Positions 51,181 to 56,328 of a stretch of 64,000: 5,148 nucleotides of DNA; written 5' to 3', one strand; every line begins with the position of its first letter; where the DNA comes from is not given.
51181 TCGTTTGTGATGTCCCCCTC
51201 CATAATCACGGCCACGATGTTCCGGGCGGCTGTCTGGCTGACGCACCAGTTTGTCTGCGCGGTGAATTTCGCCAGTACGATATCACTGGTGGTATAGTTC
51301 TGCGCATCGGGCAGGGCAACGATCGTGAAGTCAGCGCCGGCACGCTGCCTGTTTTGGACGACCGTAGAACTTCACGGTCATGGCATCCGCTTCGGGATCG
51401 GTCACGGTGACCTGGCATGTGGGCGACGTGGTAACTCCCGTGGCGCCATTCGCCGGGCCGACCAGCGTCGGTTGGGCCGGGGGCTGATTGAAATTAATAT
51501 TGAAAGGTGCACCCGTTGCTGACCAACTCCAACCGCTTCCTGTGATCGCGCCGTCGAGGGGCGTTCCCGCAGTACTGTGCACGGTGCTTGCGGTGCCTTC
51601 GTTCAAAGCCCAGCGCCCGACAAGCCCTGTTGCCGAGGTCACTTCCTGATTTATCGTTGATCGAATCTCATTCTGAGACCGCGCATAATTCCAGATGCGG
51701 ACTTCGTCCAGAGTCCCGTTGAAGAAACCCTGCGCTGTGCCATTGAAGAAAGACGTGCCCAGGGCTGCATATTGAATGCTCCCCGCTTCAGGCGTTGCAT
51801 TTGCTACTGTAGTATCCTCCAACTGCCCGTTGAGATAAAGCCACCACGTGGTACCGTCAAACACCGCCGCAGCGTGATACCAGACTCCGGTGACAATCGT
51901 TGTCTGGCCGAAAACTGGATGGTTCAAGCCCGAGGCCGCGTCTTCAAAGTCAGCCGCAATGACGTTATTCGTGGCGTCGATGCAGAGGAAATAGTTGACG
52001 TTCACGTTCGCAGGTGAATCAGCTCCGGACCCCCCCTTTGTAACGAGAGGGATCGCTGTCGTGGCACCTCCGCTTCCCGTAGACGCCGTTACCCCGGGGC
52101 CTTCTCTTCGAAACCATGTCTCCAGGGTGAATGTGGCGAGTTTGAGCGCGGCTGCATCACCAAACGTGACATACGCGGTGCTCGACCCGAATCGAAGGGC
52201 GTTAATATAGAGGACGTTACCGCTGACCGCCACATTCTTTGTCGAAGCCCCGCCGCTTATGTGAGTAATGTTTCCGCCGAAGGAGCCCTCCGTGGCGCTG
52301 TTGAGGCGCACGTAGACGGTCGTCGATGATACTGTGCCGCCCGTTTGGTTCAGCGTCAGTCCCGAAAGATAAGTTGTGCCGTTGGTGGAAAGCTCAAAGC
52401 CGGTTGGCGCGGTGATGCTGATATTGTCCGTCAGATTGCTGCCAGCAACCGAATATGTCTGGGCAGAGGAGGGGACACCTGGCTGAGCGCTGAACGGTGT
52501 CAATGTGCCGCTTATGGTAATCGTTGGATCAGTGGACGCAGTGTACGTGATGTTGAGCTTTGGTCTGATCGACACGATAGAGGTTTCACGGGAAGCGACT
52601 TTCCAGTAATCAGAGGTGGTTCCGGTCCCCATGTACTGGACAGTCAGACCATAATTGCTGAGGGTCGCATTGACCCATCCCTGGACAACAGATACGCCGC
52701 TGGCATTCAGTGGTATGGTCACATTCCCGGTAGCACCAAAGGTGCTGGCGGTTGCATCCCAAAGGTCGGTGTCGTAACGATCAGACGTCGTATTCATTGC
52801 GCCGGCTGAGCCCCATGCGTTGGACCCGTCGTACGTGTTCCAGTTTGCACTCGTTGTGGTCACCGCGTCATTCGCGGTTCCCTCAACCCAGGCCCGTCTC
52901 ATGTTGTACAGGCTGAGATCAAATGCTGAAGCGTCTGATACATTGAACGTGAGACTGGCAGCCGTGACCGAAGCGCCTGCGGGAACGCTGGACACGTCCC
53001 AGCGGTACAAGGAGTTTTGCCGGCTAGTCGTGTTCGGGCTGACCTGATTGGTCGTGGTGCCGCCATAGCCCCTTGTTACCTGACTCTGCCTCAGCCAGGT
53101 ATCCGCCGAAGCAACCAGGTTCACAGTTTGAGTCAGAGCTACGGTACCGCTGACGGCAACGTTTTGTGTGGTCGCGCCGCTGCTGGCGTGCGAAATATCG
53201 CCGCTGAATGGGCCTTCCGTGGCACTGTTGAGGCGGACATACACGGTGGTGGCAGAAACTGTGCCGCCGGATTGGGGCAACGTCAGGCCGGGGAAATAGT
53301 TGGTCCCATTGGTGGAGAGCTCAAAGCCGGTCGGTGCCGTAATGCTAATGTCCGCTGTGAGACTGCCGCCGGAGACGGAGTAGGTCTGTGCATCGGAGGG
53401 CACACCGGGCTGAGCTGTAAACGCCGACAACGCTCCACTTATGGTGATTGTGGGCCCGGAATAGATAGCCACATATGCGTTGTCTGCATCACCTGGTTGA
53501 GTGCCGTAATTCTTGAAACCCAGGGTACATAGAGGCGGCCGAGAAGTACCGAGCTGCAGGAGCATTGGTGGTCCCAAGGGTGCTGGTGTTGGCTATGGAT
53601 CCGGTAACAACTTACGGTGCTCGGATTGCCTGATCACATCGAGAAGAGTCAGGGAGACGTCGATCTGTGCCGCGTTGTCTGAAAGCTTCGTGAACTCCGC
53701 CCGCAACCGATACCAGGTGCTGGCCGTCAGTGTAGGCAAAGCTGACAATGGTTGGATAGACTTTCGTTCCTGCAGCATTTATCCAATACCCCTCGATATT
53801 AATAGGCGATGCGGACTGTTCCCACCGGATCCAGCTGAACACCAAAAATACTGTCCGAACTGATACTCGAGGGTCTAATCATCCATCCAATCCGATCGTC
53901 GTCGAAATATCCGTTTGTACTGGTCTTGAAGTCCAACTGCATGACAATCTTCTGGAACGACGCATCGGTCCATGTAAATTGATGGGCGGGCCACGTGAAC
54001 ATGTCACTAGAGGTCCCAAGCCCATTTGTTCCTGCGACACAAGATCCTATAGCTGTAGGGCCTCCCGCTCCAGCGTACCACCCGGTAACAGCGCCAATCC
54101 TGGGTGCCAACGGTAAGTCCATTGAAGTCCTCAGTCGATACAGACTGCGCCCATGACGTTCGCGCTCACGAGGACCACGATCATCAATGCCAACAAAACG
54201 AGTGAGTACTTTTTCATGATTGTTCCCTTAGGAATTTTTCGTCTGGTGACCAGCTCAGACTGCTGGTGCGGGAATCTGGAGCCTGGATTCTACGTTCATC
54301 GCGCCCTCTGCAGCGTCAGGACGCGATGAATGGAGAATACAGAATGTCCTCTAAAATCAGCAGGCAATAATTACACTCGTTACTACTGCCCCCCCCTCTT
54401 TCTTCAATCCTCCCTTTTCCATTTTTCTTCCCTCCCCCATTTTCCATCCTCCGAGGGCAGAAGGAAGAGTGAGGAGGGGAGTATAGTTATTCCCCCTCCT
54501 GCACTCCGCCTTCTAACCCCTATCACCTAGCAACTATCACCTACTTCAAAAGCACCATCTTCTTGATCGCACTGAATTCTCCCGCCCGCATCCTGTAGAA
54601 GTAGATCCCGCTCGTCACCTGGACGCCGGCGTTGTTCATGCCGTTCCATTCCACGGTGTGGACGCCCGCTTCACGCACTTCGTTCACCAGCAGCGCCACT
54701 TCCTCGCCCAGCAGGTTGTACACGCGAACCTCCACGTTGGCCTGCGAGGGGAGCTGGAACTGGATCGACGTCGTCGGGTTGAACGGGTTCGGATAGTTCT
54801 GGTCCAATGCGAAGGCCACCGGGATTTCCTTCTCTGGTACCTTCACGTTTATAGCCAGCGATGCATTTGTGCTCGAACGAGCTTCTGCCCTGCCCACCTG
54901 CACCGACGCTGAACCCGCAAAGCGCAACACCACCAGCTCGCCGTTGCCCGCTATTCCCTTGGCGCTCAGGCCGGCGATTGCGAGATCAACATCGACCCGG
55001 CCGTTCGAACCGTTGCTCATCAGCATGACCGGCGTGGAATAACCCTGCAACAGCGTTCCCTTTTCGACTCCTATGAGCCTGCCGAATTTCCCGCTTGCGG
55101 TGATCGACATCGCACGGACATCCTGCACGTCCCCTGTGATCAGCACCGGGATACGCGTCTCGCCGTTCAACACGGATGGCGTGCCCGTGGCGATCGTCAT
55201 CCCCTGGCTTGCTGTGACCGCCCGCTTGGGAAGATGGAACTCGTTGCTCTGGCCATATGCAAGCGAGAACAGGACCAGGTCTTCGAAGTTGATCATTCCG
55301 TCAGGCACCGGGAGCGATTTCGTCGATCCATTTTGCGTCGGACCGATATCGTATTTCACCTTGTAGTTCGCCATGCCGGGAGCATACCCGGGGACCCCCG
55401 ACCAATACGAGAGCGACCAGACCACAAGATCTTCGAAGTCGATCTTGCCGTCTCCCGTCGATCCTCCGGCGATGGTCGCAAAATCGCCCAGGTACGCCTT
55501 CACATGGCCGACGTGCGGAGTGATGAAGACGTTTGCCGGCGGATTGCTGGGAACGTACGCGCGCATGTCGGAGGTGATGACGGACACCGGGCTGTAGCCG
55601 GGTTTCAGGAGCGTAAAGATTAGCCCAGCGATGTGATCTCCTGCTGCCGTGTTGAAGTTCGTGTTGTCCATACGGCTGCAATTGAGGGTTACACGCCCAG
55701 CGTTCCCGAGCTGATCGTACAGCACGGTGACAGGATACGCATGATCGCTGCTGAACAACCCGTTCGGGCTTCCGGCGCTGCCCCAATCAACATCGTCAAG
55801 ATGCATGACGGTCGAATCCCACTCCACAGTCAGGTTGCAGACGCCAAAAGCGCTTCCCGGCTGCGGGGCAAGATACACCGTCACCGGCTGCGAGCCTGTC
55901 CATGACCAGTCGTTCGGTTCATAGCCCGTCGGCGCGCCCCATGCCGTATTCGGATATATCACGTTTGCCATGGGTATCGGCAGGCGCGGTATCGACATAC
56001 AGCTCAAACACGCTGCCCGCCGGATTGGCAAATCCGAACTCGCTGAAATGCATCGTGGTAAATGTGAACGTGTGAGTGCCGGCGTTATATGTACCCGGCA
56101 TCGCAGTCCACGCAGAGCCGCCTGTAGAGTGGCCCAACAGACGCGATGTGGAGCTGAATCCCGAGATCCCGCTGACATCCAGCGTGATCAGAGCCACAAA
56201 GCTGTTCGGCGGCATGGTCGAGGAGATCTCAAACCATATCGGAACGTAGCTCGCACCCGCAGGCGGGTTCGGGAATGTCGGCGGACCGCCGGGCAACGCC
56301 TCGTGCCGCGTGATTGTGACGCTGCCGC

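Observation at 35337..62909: About 28-kb array of giant T9SS surface proteins sharing a cohesin-like, dockerin-like, CTD module; plus a stand-alone dockerin protein and stand-alone cohesin proteins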

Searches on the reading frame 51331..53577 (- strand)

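Call 7: search_protein_families(library=pfam, proteins=[window:51331-53577:-], max_evalue=0.1)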
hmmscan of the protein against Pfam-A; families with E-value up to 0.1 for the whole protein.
window:51331-53577:- (748 aa): 1 family
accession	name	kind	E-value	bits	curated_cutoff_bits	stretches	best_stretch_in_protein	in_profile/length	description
PF13385.13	Laminin_G_3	-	7.2e-20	72.1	27.6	1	466-638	3-150/151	Concanavalin A-like lectin/glucanases superfamily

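Call 42: search_protein_families(library=ncbifam, proteins=[window:51331-53577:-], max_evalue=0.01)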
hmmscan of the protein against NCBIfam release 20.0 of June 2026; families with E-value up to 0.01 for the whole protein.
window:51331-53577:- (748 aa): 1 family
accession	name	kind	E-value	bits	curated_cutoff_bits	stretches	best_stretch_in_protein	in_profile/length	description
NF033679.1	DNRLRE_dom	domain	5.9e-11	42.7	34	1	158-344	1-164/164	DNRLRE domain-containing protein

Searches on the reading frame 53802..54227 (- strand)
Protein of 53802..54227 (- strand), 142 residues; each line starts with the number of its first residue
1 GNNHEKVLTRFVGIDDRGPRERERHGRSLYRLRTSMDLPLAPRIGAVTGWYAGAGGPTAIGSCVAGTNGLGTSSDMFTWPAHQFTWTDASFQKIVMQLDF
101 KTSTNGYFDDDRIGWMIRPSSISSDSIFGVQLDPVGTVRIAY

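Call 23: search_protein_families(library=pfam, proteins=[window:53802-54227:-], max_evalue=0.001)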
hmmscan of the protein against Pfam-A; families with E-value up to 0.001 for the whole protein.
window:53802-54227:- (142 aa): 0 families

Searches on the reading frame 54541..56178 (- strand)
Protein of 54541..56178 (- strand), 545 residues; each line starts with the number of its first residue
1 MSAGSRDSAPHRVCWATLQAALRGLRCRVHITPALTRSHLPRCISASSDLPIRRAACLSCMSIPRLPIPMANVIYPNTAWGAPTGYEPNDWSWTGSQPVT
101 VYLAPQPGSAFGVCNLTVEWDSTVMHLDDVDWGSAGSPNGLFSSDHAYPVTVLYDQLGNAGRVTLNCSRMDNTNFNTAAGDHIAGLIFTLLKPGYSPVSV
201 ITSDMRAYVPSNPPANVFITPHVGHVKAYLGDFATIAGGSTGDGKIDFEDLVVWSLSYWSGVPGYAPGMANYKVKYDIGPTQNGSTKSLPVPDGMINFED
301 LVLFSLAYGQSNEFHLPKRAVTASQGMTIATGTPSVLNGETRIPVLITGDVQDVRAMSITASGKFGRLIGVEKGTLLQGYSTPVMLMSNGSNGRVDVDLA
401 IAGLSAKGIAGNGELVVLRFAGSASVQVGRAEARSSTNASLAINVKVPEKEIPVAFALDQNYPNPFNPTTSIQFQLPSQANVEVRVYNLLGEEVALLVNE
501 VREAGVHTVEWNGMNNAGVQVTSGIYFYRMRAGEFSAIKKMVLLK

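Call 7: search_protein_families(library=pfam, proteins=[window:54541-56178:-], max_evalue=0.1)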
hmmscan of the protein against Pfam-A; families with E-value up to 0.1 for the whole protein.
window:54541-56178:- (545 aa): 4 families
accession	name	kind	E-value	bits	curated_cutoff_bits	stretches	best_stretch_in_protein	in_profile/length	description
PF13860.13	FlgD_ig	-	4.7e-10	39.7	27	1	469-532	9-75/79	FlgD Ig-like domain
PF18962.6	Por_Secre_tail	-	2.6e-07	31.3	27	1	462-542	2-74/75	Secretion system C-terminal sorting domain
PF13585.12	CHU_C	-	0.0002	21.8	27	1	476-532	23-72/86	CHU_C Type IX secretion signal domain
PF00963.24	Cohesin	-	0.00065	20.3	24.1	0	98-145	19-65/139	Cohesin domain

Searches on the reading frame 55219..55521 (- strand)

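Call 60: search_protein_families(library=ncbifam, proteins=[window:55219-55521:-], max_evalue=1)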
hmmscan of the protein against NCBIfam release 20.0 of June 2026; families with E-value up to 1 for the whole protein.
seq(101 aa): 2 families
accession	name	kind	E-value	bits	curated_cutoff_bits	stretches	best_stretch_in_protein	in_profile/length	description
NF041520.1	flexitail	domain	5.1e-05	24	40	1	13-91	30-105/107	flexitail domain-containing putative surface protein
NF041540.1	dockerin_GC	domain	0.00058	20.2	29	1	69-89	10-30/67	GC-type dockerin domain-anchored protein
